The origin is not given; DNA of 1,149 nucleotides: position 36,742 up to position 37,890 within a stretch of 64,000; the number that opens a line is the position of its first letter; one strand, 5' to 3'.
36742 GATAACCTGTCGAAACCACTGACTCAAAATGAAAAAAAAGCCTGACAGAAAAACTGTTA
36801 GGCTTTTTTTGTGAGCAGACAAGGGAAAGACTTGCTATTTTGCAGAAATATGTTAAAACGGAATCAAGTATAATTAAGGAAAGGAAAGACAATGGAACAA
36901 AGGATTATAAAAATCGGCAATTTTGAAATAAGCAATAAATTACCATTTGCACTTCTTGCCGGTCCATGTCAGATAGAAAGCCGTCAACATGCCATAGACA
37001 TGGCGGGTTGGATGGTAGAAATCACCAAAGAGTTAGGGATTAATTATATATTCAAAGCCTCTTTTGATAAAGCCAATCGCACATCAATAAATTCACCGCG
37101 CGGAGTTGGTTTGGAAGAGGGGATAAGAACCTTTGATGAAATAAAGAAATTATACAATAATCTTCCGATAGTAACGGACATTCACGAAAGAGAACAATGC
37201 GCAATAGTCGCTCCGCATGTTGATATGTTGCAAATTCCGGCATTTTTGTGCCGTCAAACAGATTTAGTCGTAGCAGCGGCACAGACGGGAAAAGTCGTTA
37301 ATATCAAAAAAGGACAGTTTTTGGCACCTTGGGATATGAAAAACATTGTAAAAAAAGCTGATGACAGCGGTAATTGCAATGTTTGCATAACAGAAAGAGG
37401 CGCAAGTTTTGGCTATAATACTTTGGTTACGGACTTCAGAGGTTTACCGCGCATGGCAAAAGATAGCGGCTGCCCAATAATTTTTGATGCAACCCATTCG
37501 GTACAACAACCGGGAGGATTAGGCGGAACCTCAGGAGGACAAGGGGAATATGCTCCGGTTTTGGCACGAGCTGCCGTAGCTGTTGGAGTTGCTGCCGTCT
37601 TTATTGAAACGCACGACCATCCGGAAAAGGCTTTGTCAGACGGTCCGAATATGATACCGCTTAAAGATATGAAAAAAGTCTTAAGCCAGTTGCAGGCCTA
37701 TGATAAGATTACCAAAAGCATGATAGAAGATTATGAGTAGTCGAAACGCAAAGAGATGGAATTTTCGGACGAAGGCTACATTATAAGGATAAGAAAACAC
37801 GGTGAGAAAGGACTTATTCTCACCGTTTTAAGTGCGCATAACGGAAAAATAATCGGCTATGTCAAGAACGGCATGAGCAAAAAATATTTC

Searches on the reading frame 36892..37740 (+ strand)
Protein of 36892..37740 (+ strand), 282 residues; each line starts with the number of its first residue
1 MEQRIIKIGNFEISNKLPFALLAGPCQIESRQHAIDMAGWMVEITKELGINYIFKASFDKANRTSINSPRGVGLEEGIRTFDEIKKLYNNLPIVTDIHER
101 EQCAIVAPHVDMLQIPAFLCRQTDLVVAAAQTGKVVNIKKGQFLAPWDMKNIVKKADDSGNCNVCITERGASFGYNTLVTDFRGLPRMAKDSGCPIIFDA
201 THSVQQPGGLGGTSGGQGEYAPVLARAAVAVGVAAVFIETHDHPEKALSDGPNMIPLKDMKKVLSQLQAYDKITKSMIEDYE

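Call 73: find_encoding_contigs(protein=window:36892-37740:+, flank=7000, max_places=10)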
Protein window:36892-37740:+ (282 aa): 23 contigs read that carry it; 8 places shown.
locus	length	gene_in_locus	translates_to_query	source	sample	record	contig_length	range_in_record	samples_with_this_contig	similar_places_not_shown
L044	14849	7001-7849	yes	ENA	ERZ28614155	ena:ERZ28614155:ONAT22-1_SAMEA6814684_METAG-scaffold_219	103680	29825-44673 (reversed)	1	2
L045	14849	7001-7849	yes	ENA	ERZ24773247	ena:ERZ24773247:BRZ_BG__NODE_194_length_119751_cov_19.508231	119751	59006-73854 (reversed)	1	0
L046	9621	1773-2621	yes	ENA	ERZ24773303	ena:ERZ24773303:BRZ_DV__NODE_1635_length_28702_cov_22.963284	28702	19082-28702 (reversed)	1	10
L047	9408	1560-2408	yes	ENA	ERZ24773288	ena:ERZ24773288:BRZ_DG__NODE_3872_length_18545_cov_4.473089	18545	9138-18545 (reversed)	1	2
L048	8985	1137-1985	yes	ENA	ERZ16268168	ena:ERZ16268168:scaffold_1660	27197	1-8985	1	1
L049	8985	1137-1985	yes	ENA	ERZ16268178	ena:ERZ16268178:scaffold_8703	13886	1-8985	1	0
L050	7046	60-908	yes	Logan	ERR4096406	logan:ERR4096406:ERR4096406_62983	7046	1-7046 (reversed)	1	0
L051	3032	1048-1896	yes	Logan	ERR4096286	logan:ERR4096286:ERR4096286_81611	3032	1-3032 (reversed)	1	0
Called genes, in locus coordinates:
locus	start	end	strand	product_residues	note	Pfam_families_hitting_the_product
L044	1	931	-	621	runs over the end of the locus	PF13623:SurA_N_2, PF13624:SurA_N_3, PF13145:Rotamase_2, PF13616:Rotamase_3, PF00639:Rotamase, PF13145:Rotamase_2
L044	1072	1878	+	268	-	PF00121:TIM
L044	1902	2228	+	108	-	PF03840:SecG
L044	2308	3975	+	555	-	PF06418:CTP_synth_N, PF00117:GATase, PF07722:Peptidase_C26 (weak)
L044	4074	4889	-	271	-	-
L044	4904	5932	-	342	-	-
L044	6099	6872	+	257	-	-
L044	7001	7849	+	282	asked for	PF00793:DAHP_synth_1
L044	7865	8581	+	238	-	PF11967:RecO_N, PF02565:RecO_C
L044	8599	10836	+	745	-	PF00521:DNA_topoisoIV, PF03989:DNA_gyraseA_C (faint)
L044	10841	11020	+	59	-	PF21839:DUF6898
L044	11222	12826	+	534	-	-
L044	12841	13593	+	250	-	-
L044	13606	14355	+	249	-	-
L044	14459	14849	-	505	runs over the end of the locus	PF00587:tRNA-synt_2b, PF03129:HGTP_anticodon, PF09180:ProRS-C_1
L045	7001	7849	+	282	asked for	PF00793:DAHP_synth_1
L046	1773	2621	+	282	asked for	PF00793:DAHP_synth_1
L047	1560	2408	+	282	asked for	PF00793:DAHP_synth_1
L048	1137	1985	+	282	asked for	PF00793:DAHP_synth_1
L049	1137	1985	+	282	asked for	PF00793:DAHP_synth_1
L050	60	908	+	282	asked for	PF00793:DAHP_synth_1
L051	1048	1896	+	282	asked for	PF00793:DAHP_synth_1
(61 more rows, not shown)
